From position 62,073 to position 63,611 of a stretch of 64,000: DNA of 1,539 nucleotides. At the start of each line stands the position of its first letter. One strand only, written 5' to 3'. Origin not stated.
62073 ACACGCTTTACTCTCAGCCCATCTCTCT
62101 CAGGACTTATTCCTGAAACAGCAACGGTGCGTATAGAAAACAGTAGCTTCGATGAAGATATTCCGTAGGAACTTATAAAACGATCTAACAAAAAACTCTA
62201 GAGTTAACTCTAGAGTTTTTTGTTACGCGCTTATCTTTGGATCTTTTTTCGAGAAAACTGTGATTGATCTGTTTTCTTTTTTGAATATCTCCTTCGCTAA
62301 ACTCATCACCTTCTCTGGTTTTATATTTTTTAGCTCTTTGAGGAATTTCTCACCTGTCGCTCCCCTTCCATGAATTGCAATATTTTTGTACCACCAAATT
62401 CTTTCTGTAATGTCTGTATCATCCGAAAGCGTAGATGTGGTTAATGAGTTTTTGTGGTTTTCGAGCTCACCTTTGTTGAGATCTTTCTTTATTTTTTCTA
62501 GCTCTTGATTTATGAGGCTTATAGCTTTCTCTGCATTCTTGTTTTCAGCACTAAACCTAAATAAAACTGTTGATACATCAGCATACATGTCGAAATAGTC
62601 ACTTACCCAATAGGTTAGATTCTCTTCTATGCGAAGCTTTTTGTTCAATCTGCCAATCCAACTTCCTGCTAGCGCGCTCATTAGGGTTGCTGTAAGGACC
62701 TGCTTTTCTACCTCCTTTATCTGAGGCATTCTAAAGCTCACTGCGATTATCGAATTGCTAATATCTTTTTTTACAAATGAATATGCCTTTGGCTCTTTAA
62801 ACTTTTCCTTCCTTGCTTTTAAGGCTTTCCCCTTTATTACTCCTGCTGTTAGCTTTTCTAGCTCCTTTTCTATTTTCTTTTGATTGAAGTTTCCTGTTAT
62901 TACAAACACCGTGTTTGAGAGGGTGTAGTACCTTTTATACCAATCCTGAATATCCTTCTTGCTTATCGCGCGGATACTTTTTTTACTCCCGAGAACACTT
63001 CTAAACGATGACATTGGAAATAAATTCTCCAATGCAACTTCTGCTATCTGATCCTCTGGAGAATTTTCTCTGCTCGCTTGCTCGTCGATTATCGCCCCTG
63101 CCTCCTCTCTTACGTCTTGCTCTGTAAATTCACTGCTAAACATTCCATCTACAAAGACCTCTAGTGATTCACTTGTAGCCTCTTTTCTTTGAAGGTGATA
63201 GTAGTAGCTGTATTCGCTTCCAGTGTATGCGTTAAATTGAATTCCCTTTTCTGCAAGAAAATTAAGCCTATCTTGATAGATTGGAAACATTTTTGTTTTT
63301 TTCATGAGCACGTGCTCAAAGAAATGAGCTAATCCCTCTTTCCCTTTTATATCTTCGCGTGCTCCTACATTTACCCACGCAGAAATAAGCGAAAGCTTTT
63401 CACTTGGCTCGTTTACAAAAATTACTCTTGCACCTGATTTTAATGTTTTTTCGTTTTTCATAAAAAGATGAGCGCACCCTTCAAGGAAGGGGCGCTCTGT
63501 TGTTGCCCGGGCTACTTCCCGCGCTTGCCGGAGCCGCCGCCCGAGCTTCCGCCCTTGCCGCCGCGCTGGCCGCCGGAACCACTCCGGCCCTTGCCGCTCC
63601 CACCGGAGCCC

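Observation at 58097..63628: Two M16 peptidase genes each immediately preceded by a GC-rich gene for a tiny Gly/Lys/Arg-rich peptide: candidate peptide-processing locus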

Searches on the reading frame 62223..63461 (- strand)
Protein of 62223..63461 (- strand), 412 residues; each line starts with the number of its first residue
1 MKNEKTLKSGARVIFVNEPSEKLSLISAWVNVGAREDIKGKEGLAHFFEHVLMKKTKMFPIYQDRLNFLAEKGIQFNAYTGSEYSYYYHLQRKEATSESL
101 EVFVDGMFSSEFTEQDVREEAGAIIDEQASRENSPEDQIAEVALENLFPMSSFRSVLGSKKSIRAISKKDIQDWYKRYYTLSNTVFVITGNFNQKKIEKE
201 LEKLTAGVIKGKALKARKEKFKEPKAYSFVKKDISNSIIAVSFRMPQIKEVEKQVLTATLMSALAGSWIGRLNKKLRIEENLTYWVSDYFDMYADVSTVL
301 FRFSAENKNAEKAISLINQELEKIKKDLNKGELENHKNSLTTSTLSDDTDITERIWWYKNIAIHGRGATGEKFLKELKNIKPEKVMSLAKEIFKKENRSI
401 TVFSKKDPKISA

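Call 4: search_protein_families(library=pfam, proteins=[window:62223-63461:-], max_evalue=0.1)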
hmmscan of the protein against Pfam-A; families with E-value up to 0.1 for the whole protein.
window:62223-63461:- (412 aa): 5 families
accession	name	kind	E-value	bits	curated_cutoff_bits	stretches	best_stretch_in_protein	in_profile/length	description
PF05193.26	Peptidase_M16_C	-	3e-25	89.6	23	1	166-340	2-181/181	Peptidase M16 inactive domain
PF00675.25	Peptidase_M16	-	2.1e-20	73.6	22.3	1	12-142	1-130/149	Insulinase (Peptidase family M16)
PF22456.1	PqqF-like_C_4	-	0.00031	21.2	27.5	1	272-355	10-96/100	PQQ synthase PqqF-like, C-terminal lobe domain 4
PF07934.18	OGG_N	-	0.0069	17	23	1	233-315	37-99/115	8-oxoguanine DNA glycosylase, N-terminal domain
PF18146.6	CinA_KH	-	0.038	14.5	27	0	292-329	31-68/73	Damage-inducible protein CinA KH domain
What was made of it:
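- On M16B zinc peptidase (M16-2, 62223-63461): PF00675 scores 73.6 bits (cut-off 22.3) and PF05193 scores 89.6 bits (cut-off 23), call 4.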

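Call 8: search_protein_families(library=ncbifam, proteins=[window:62223-63461:-], max_evalue=1)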
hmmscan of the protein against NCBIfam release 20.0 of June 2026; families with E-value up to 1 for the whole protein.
window:62223-63461:- (412 aa): 4 families
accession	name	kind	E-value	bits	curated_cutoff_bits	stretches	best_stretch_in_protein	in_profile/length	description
NF047421.1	YfmH_fam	equivalog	2.1e-20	73.3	250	1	29-402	47-420/425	EF-P 5-aminopentanol modification-associated protein YfmH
NF011681.0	PRK15101.1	equivalog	2.5e-14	52.3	765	2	7-179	49-226/961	pitrilysin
NF047422.1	YfmF_fam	equivalog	3.6e-14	52.5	285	1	112-392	119-401/412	EF-P 5-aminopentanol modification-associated protein YfmF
TIGR02110.1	PQQ_syn_pqqF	equivalog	4.6e-11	42.2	320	1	6-220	4-222/697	pyrroloquinoline quinone biosynthesis protein PqqF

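Call 10: find_encoding_contigs(protein=window:62223-63461:-, flank=6000, max_places=6)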
Protein window:62223-63461:- (412 aa): no gene with exactly this product is on record in the collection.

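Call 12: find_related_loci(query=window:62223-63461:-, collection=genome_contigs, flank=6000)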
Query window:62223-63461:- (412 aa) in genome_contigs; peptide patterns used: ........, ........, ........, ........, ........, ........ (x = any residue, [..] = any of these).
37 stretches matched a pattern, but none encodes a relative of the query by tblastn (E <= 1e-3).
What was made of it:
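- Tried and rejected: First genome_contigs scan with the single M16-2 sequence (call 12).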

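Call 13: find_homologous_proteins(query=window:62223-63461:-, max_evalue=1e-10)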
Query window:62223-63461:- (412 aa): 55 proteins with E <= 1e-10 among 8000 candidates.
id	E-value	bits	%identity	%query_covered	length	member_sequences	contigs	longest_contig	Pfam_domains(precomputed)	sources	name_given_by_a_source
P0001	3.6e-263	890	100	100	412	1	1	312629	PF00675.26,PF05193.27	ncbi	ncbi:MAG: pitrilysin family protein [Candidatus Paceibacterota bacterium]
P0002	4.8e-219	745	82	100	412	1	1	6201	PF00675.26,PF05193.27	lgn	-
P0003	1.3e-70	257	34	96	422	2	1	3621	PF00675.26,PF05193.27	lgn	-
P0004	2.9e-69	252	35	98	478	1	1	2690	PF00675.26,PF05193.27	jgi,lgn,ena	-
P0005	8.4e-65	237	32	97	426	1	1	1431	PF00675.26,PF05193.27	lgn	-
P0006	2.4e-64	236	32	96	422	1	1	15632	PF00675.26,PF05193.27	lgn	-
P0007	6.8e-64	234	33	99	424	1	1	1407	PF00675.26,PF05193.27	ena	-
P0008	5.6e-61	225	36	94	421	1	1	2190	PF00675.26,PF05193.27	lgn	-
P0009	1.6e-60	223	34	97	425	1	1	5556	PF00675.26,PF05193.27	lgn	-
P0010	2.0e-58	216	31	97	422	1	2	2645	PF00675.26,PF05193.27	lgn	-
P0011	4.7e-58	215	30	97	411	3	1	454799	PF00675.26,PF05193.27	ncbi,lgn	-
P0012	3.2e-57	213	32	96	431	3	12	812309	PF00675.26,PF05193.27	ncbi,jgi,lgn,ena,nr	ncbi:insulinase family protein [bacterium]|jgi:predicted Zn-dependent peptidase|nr:insulinase family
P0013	6.0e-55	205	32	97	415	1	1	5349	PF00675.26,PF05193.27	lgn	-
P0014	3.2e-51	193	33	94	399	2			PF00675.26,PF05193.27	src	-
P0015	1.5e-47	181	31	97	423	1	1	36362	PF00675.26,PF05193.27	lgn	-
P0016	4.4e-47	179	30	98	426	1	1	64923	PF00675.26,PF05193.27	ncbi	-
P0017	8.9e-37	145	28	97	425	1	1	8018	PF00675.26,PF05193.27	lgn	-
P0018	4.4e-35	140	26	97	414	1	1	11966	PF00675.26,PF05193.27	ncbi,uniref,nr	ncbi:hypothetical protein A2154_01170 [Candidatus Gottesmanbacteria bacterium RBG_16_43_7]|uniref:Pe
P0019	3.6e-33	133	26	96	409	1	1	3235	PF00675.26,PF05193.27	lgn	-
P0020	1.7e-31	128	26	96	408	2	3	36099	PF00675.26,PF05193.27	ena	-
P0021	5.1e-30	123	27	98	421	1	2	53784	PF00675.26,PF05193.27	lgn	-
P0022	8.0e-30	122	26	88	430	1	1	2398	PF00675.26,PF05193.27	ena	-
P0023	1.0e-29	122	27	98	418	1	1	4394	PF00675.26,PF05193.27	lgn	-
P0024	3.7e-26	110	25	94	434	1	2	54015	PF00675.26,PF05193.27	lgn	-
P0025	1.6e-25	108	27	96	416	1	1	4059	PF00675.26,PF05193.27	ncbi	-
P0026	6.9e-25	106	25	79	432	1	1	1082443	PF00675.26,PF05193.27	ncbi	-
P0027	2.0e-24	105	26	94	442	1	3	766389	PF00675.26,PF05193.27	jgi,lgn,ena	-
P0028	3.0e-24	104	25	99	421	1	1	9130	PF00675.26,PF05193.27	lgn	-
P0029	7.1e-22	96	27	84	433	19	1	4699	PF00675.26,PF05193.27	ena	-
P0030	2.5e-21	94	23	97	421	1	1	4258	PF00675.26,PF05193.27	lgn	-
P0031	3.8e-21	94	23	95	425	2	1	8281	PF00675.26,PF05193.27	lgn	-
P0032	1.9e-20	91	24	69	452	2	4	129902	PF00675.26,PF05193.27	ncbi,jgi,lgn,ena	-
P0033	2.8e-20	91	23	94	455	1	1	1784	PF00675.26,PF05193.27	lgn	-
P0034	7.0e-19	86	24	67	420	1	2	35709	PF00675.26,PF05193.27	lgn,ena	-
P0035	7.1e-19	86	23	93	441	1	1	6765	PF00675.26,PF05193.27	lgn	-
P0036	2.3e-18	85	26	81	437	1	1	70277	PF00675.26,PF05193.27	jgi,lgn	jgi:predicted Zn-dependent peptidase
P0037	4.7e-18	84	24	82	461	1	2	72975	PF00675.26,PF05193.27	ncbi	ncbi:MAG: M16 family metallopeptidase [Bdellovibrionales bacterium]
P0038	2.7e-17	81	23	97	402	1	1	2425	PF00675.26,PF05193.27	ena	-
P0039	3.9e-17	81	32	48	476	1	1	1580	PF00675.26,PF05193.27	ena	-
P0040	4.5e-17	80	24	62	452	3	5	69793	PF00675.26,PF05193.27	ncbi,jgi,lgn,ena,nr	ncbi:MAG: insulinase family protein [Rhodospirillaceae bacterium]|jgi:zinc protease|nr:insulinase fa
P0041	1.4e-16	79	29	50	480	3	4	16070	PF00675.26,PF05193.27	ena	-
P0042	1.6e-16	79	26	81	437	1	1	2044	PF00675.26,PF05193.27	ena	-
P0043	3.9e-16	77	24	97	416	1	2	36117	PF00675.26,PF05193.27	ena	-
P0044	1.9e-15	75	26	81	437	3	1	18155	PF00675.26,PF05193.27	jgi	-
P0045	2.0e-15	75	25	94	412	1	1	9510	PF00675.26,PF05193.27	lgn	-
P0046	5.3e-15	74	27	81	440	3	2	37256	PF00675.26,PF05193.27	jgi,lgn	-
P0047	4.1e-14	71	21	73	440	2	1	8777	PF00675.26,PF05193.27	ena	-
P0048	4.2e-14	71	25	81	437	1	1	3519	PF00675.26,PF05193.27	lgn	-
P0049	1.1e-13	69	22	77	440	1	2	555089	PF00675.26,PF05193.27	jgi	-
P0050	3.1e-13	68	24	47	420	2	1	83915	PF00675.26,PF05193.27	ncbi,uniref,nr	ncbi:Protease 3 precursor [Arcobacter porcinus]|uniref:M16 family metallopeptidase n=1 Tax=Arcobacte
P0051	8.3e-13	66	28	48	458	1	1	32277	PF00675.26,PF05193.27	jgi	-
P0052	1.1e-12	66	21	95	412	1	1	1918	PF00675.26,PF05193.27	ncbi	ncbi:MAG: pitrilysin family protein [Bacteroidota bacterium]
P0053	2.0e-12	65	24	47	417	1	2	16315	PF00675.26,PF05193.27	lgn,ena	-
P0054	2.4e-12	65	22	98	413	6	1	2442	PF00675.26,PF05193.27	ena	-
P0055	9.3e-11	60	21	80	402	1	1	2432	PF00675.26,PF05193.27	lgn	-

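Call 14: find_encoding_contigs(protein=P0002, flank=6000, max_places=4)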
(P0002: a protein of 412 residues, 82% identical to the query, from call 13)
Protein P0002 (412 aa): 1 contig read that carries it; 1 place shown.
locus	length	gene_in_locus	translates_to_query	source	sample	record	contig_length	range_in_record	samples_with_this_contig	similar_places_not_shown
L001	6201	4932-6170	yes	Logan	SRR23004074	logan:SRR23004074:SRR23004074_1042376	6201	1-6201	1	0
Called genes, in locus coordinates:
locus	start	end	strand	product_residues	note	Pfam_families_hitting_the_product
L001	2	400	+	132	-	?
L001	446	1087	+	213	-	-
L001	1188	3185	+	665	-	PF01839:FG-GAP (faint), PF13517:FG-GAP_3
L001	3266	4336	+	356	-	PF01594:AI-2E_transport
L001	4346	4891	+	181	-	PF01300:Sua5_yciO_yrdC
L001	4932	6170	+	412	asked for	PF00675:Peptidase_M16, PF05193:Peptidase_M16_C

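Call 15: find_encoding_contigs(protein=P0001, flank=8000, max_places=4)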
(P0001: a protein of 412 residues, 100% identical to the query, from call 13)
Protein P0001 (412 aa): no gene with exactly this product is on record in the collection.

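Call 35: find_encoding_contigs(protein=P0011, flank=5000, max_places=2)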
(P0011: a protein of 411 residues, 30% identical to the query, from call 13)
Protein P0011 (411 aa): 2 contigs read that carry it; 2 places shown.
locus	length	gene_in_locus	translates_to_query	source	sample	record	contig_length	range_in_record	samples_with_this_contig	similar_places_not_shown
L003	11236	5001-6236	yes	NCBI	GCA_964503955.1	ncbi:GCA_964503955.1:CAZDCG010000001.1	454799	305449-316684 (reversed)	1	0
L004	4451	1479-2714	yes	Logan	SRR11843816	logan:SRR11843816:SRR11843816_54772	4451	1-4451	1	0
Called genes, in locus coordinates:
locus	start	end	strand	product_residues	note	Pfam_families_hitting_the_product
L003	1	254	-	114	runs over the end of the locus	PF00453:Ribosomal_L20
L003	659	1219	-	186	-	PF05198:IF3_N, PF00707:IF3_C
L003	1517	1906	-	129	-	-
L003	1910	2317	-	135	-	PF10604:Polyketide_cyc2, PF08327:AHSA1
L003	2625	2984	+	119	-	PF05635:23S_rRNA_IVP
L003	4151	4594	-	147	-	PF01668:SmpB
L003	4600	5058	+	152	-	-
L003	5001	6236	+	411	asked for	PF00675:Peptidase_M16, PF05193:Peptidase_M16_C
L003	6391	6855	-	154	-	-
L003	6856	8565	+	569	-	PF03485:Arg_tRNA_synt_N, PF00750:tRNA-synt_1d, PF05746:DALR_1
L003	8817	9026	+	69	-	-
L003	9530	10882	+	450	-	PF00587:tRNA-synt_2b, PF03129:HGTP_anticodon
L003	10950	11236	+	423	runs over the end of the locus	PF00675:Peptidase_M16, PF05193:Peptidase_M16_C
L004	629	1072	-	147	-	PF01668:SmpB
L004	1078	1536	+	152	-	-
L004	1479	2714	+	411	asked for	PF00675:Peptidase_M16, PF05193:Peptidase_M16_C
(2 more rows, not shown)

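Call 36: find_encoding_contigs(protein=P0006, flank=5000, max_places=2)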
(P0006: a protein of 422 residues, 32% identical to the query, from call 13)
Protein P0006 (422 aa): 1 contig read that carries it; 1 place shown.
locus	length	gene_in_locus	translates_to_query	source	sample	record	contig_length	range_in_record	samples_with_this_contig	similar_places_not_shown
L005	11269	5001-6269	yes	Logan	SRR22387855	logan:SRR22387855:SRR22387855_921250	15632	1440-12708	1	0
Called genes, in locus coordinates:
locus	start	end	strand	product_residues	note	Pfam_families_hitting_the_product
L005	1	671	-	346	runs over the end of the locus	PF09397:FtsK_gamma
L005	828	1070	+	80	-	PF02604:PhdYeFM_antitox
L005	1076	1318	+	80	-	-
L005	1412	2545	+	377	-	PF04542:Sigma70_r2, PF04539:Sigma70_r3, PF08281:Sigma70_r4_2 (faint), PF04545:Sigma70_r4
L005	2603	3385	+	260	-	-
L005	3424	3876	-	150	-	-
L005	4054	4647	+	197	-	PF13505:OMP_b-brl, PF01389:OmpA_membrane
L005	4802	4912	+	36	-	-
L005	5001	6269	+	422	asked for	PF00675:Peptidase_M16, PF05193:Peptidase_M16_C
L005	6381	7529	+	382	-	PF01488:Shikimate_DH (weak)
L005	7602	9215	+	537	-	PF16927:HisKA_7TM, PF00512:HisKA, PF02518:HATPase_c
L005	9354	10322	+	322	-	-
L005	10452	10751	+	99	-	-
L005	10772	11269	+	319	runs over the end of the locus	-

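Call 73: find_encoding_contigs(protein=P0012, flank=3000, max_places=3)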
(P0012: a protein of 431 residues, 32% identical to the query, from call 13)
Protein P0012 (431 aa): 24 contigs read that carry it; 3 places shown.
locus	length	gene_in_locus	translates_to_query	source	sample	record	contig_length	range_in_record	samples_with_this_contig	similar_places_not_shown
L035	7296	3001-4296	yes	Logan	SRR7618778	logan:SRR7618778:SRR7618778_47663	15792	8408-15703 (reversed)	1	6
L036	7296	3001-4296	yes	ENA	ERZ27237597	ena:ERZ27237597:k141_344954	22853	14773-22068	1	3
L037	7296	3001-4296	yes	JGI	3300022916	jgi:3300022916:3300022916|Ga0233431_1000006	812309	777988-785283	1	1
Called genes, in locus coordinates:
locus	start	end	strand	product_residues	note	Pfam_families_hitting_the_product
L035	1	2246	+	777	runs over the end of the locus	?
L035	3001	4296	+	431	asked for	PF00675:Peptidase_M16, PF05193:Peptidase_M16_C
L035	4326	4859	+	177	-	PF01728:FtsJ (faint), PF13489:Methyltransf_23 (weak)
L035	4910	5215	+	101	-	PF12643:MazG-like (weak), PF03819:MazG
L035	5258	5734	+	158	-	PF01841:Transglut_core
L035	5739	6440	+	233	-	-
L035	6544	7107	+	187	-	-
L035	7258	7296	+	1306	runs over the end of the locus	PF00801:PKD, PF18911:PKD_4, PF00801:PKD, PF18911:PKD_4, PF00801:PKD, PF18911:PKD_4, PF08309:LVIVD, PF00801:PKD, +3 more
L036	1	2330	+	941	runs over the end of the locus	PF16927:HisKA_7TM, PF01590:GAF (faint), PF13492:GAF_3 (faint), PF13185:GAF_2 (weak), PF00512:HisKA, PF02518:HATPase_c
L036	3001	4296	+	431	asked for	PF00675:Peptidase_M16, PF05193:Peptidase_M16_C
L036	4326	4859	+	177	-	PF01728:FtsJ (faint), PF13489:Methyltransf_23 (weak)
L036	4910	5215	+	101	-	PF12643:MazG-like (weak), PF03819:MazG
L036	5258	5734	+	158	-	PF01841:Transglut_core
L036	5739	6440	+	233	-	-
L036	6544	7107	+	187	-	-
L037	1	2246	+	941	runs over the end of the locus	PF16927:HisKA_7TM, PF01590:GAF (faint), PF13492:GAF_3 (faint), PF13185:GAF_2 (weak), PF00512:HisKA, PF02518:HATPase_c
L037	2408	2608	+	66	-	-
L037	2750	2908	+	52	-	-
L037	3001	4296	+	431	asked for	PF00675:Peptidase_M16, PF05193:Peptidase_M16_C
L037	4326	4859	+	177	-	PF01728:FtsJ (faint), PF13489:Methyltransf_23 (weak)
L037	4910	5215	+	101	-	PF12643:MazG-like (weak), PF03819:MazG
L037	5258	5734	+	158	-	PF01841:Transglut_core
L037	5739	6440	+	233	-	-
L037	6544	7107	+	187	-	-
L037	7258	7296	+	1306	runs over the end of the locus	PF00801:PKD, PF18911:PKD_4, PF00801:PKD, PF18911:PKD_4, PF00801:PKD, PF18911:PKD_4, PF08309:LVIVD, PF00801:PKD, +3 more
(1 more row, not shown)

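Call 74: find_encoding_contigs(protein=P0016, flank=3000, max_places=2)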
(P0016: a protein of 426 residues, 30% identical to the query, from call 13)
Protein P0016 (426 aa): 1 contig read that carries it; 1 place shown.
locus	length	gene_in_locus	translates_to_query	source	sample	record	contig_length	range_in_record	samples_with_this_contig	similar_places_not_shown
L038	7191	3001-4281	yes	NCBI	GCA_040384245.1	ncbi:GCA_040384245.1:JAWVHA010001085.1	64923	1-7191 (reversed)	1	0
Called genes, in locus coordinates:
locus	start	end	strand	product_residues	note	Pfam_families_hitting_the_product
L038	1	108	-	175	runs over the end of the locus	PF13489:Methyltransf_23 (weak)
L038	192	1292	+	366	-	PF00226:DnaJ, PF01556:DnaJ_C, PF00684:DnaJ_CXXCXGXG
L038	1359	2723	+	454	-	PF01266:DAO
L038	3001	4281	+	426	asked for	PF00675:Peptidase_M16, PF05193:Peptidase_M16_C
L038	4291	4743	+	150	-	PF01230:HIT (weak)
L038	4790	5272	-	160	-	-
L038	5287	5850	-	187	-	-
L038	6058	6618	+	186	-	-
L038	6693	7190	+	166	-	?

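Call 77: search_solved_structures(query=window:62223-63461:-, max_evalue=0.00001)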
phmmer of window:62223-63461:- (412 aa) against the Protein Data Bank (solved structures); distinct sequences matched with E-value up to 0.00001: 69 (the best 60 are shown).
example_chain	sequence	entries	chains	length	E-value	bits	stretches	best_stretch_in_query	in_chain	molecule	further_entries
3hdi_A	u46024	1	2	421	2.5e-24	89.4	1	2-393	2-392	Processing protease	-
8bep_B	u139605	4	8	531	1e-20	77.5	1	5-273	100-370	Probable mitochondrial-processing peptidase subunit beta, mitochondrial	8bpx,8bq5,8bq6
4nnz_A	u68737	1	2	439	3.6e-19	72.4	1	4-323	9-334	Probable zinc protease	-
9g9t_D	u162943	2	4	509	3.9e-19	72.3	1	6-268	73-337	Putative peptidase M16 family protein | Putative peptidase M16 family potein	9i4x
3eoq_A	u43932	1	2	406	1.6e-18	70.3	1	3-345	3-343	Putative zinc protease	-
7jrg_A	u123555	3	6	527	1.8e-18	70.1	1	6-269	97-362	Mitochondrial-processing peptidase subunit beta, mitochondrial isoform X1 | MPP-beta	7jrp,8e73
8zno_B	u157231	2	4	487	2e-18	69.9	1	6-268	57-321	Mitochondrial-processing peptidase subunit beta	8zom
3amj_C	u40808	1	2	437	1.7e-17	66.9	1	4-255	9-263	zinc peptidase active subunit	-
7v4y_A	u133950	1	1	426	1.8e-17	66.8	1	3-217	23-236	Putative zinc protease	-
3ami_A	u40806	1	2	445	1.8e-17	66.8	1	4-255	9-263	zinc peptidase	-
5euf_A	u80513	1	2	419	7.2e-17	64.8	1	5-405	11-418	Protease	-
8iuf_QA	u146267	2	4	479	1.7e-16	63.5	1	7-191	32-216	MPP-beta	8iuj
9f5x_1M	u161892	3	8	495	1.8e-16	63.5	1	6-268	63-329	MPP-Beta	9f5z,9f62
8q1b_A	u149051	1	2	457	4.1e-15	59.1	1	5-282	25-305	Probable mitochondrial-processing peptidase subunit beta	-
8ab6_A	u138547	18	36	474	2.3e-14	56.5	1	5-197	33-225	YALI0A14806p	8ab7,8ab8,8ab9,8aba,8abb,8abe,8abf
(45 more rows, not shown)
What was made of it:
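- On M16B zinc peptidase (M16-2, 62223-63461): The best PDB relative is 3hdi at E = 2.5e-24, covering residues 2-393 (call 77).
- Closest known: Mitochondrial processing peptidase with basic presequences, and bacterial homodimeric M16B. Same: These are the best solved relatives of M16-2 (3hdi E = 2.5e-24; MPP-beta E = 1e-20; call 77).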

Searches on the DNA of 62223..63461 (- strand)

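Call 89: search_rna_families(sources=[L015, L024, L009, L011, L005, L003], threshold=gathering)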
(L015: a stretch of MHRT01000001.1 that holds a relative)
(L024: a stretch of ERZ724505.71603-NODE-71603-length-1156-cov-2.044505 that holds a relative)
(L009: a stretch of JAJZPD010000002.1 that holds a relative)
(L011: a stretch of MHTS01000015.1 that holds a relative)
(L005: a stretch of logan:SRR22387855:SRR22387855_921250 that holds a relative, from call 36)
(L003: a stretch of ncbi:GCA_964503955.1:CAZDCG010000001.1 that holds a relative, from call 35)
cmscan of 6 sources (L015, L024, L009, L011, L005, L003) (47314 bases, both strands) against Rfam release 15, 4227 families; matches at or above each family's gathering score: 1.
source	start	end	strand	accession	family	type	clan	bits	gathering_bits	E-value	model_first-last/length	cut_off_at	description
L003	3612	4017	-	RF00023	tmRNA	Gene;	CL00001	117.3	47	2.7e-45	1-374/374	no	transfer-messenger RNA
